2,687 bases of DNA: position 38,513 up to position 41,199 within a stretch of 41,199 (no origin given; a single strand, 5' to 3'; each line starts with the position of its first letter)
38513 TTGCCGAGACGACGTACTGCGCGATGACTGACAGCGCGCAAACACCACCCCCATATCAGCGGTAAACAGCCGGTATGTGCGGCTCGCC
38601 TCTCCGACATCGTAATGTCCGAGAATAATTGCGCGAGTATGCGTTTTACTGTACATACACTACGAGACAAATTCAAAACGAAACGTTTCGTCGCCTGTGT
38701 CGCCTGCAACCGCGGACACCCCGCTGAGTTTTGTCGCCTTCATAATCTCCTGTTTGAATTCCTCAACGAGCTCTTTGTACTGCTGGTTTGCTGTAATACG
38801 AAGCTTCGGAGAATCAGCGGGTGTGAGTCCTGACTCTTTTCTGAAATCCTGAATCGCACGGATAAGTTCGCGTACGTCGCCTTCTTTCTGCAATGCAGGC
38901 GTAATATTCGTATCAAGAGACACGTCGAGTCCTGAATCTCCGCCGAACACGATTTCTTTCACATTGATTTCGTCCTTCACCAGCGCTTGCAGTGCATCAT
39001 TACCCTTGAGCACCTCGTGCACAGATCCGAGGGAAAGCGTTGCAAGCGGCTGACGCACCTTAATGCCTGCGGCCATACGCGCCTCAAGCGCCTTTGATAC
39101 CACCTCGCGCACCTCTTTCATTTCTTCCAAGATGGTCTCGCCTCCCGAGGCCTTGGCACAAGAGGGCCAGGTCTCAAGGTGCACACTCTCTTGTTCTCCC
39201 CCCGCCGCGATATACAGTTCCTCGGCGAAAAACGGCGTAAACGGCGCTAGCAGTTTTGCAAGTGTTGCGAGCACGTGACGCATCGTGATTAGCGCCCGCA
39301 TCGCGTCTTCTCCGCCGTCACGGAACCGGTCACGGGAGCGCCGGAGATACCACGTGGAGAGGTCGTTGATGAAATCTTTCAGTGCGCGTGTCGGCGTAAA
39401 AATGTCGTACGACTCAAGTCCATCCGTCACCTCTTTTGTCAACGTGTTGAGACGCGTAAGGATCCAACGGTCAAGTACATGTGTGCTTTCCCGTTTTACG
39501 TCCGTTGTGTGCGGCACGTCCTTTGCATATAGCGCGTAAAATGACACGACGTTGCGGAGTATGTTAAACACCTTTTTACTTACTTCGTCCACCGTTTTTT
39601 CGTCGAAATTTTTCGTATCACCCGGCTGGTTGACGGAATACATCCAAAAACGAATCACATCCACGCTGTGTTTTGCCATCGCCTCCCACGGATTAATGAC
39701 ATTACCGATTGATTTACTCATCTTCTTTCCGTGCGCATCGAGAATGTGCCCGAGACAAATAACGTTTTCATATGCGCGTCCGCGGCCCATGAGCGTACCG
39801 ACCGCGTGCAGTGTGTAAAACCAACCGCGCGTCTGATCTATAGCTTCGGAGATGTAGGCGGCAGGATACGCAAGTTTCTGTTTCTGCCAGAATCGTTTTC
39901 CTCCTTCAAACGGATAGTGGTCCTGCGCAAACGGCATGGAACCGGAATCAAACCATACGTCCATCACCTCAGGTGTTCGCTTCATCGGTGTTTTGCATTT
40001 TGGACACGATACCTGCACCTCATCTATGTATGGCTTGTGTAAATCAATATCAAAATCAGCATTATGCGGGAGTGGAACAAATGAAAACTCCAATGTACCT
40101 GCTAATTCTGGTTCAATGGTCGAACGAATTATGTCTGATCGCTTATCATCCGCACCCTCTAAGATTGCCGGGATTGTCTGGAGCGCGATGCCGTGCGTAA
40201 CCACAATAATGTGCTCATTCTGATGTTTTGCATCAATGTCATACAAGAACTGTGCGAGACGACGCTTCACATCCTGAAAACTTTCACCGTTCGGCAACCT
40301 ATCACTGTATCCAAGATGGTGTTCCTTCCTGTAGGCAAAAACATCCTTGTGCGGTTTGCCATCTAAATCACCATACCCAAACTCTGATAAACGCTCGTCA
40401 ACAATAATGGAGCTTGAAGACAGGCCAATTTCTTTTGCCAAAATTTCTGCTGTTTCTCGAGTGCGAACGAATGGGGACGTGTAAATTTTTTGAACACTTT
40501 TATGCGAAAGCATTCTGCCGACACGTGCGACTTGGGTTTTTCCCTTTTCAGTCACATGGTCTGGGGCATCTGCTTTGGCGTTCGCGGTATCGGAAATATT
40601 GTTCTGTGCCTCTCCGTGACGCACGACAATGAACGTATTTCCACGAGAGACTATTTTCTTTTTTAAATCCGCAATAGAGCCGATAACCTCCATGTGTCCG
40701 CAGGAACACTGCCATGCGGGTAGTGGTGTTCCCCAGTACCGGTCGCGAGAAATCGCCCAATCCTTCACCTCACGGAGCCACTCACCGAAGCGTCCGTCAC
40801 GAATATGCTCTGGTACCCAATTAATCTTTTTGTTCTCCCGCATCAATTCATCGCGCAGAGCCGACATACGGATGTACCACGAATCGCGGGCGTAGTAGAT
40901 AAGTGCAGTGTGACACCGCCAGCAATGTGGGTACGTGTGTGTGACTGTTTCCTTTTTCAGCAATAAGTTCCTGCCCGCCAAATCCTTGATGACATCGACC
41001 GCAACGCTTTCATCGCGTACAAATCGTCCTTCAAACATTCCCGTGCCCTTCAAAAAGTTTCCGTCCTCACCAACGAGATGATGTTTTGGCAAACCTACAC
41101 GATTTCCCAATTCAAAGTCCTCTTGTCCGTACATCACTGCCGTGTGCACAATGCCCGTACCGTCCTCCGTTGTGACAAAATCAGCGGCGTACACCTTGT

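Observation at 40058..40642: Apparently intact histidine-phosphatase (RHG / PGM-like) domain nested inside the catalytic core of isoleucyl-tRNA synthetase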

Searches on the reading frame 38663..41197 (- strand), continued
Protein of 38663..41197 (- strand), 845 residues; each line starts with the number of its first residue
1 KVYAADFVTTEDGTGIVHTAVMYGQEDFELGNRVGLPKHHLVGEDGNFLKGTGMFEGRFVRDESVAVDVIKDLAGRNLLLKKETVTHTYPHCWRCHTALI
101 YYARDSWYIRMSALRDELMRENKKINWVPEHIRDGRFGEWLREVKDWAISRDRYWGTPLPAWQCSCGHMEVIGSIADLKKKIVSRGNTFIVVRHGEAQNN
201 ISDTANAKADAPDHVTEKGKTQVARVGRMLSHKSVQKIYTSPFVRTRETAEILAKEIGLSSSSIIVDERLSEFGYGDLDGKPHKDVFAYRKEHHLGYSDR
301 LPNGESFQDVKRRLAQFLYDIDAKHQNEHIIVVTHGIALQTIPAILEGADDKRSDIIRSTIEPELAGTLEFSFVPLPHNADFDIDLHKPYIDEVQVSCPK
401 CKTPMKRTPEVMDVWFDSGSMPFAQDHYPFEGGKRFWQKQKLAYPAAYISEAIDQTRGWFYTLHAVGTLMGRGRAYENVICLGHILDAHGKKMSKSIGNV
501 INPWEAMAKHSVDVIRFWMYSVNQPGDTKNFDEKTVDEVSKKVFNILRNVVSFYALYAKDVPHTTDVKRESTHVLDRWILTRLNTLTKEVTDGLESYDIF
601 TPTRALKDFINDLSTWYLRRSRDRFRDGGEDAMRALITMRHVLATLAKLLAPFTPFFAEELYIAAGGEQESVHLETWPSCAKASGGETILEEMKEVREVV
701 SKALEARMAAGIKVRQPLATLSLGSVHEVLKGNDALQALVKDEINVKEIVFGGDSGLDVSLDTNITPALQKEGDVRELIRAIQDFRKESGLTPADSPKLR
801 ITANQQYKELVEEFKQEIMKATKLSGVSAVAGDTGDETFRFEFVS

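Call 76: predict_structure(alignment_id=A2)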
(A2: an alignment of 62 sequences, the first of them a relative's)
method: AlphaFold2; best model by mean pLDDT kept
length: 1154 residues; sequences in the alignment: 62
mean_pLDDT: 88.0   pTM: 0.79
mean pLDDT of the five models: 88.0, 86.9, 86.0, 85.5, 83.9
residues with pLDDT >= 90: 641; 70-90: 438; 50-70: 69; < 50: 6
segments of 3 or more residues with pLDDT < 50: 740-742
pLDDT, mean of each block of 10 residues (from residue 1): 83 95 92 89 79 82 92 90 86 87 83 94 90 92 89 94 95 83 66 72 93 94 91 92 93 93 90 94 93 90 93 80 88 89 88 92 89 92 91 78 83 91 93 86 86 79 93 93 91 95 94 92 95 91 96 96 92 95 94 93 92 95 95 95 94 87 89 93 90 93 92 87 87 73 57 84 82 91 84 62 66 93 84 72 92 93 70 76 93 95 91 93 91 84 92 97 96 93 91 84 91 88 89 85 89 89 72 87 87 84 84 89 87 88 83 79
secondary structure, 60 per line:
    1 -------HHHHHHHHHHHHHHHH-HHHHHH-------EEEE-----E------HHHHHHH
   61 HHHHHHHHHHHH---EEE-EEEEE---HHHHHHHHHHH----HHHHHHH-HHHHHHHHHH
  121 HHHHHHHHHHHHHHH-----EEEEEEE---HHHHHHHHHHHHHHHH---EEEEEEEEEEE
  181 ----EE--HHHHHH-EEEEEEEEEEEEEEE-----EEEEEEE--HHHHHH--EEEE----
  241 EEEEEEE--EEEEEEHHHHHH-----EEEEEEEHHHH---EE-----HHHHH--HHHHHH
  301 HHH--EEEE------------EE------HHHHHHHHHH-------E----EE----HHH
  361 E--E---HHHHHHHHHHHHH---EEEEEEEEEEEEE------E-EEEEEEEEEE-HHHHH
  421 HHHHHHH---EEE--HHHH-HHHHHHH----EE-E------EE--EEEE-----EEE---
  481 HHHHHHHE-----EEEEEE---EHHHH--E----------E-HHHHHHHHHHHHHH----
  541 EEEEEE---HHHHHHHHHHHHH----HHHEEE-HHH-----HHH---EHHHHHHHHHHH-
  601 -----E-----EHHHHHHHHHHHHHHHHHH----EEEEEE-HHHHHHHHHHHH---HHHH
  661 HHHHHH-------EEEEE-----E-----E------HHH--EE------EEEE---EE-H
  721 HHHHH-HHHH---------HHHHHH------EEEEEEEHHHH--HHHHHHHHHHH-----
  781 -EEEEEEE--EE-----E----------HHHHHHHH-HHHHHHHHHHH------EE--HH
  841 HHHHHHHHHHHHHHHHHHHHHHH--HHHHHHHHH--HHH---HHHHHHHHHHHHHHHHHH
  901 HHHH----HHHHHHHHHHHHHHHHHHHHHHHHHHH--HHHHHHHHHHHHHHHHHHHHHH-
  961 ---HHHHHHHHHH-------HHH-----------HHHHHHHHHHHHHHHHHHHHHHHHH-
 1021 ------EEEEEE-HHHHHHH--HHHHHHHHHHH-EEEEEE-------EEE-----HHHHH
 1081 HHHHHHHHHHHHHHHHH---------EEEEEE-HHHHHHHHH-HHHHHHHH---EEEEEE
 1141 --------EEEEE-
elements in order (helices of 4 or more, strands of 3 or more residues): H8-23 H25-30 E38-41 H54-72 E76-78 E80-84 H88-98 H103-109 H111-135 E141-147 H151-166 E170-180 H189-194 E196-210 E216-222 H225-230 E233-236 E241-247 E250-255 H256-261 E267-273 H274-277 H288-292 H295-303 E306-309 H330-339 H368-380 E384-396 E405-414 H416-427 E431-433 H436-439 H441-447 E466-469 E475-477 H481-487 E494-499 H504-507 H523-536 E541-546 H550-562 E570-572 H589-599 H613-630 E635-640 H642-653 H657-666 E674-678 E710-713 H720-725 H727-730 H740-745 E752-758 H759-762 H765-775 E782-788 H809-816 H818-828 H839-863 H866-874 H883-904 H909-935 H938-959 H964-973 H995-1019 E1027-1032 H1034-1040 H1043-1053 E1055-1060 E1068-1070 H1076-1097 E1107-1112 H1114-1122 H1124-1131 E1135-1140 E1149-1153

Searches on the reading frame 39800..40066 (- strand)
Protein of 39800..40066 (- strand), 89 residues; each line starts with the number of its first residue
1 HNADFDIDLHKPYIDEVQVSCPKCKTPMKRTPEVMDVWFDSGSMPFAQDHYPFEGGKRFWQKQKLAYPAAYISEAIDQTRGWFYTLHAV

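Call 43: search_protein_families(library=ncbifam, proteins=[window:39800-40066:-], max_evalue=0.001)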
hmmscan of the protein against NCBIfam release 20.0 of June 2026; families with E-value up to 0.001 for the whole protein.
window:39800-40066:- (89 aa): 4 families
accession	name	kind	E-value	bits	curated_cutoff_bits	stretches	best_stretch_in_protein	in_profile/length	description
NF000257.1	MupA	exception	4.8e-32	110.7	1900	1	3-87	477-557/1024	mupirocin-resistant isoleucine--tRNA ligase MupA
NF000258.1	MupB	exception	2.2e-28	98.6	1900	1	5-87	483-559/1033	mupirocin-resistant isoleucine--tRNA ligase MupB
TIGR00392.1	ileS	equivalog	4.4e-25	88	621.4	1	7-88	509-584/861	isoleucine--tRNA ligase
NF040702.1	ileS_w_GNAT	exception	0.00013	19.7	1999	1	29-85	702-748/1100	isoleucine--tRNA ligase, N-acetyltransferase domain-containing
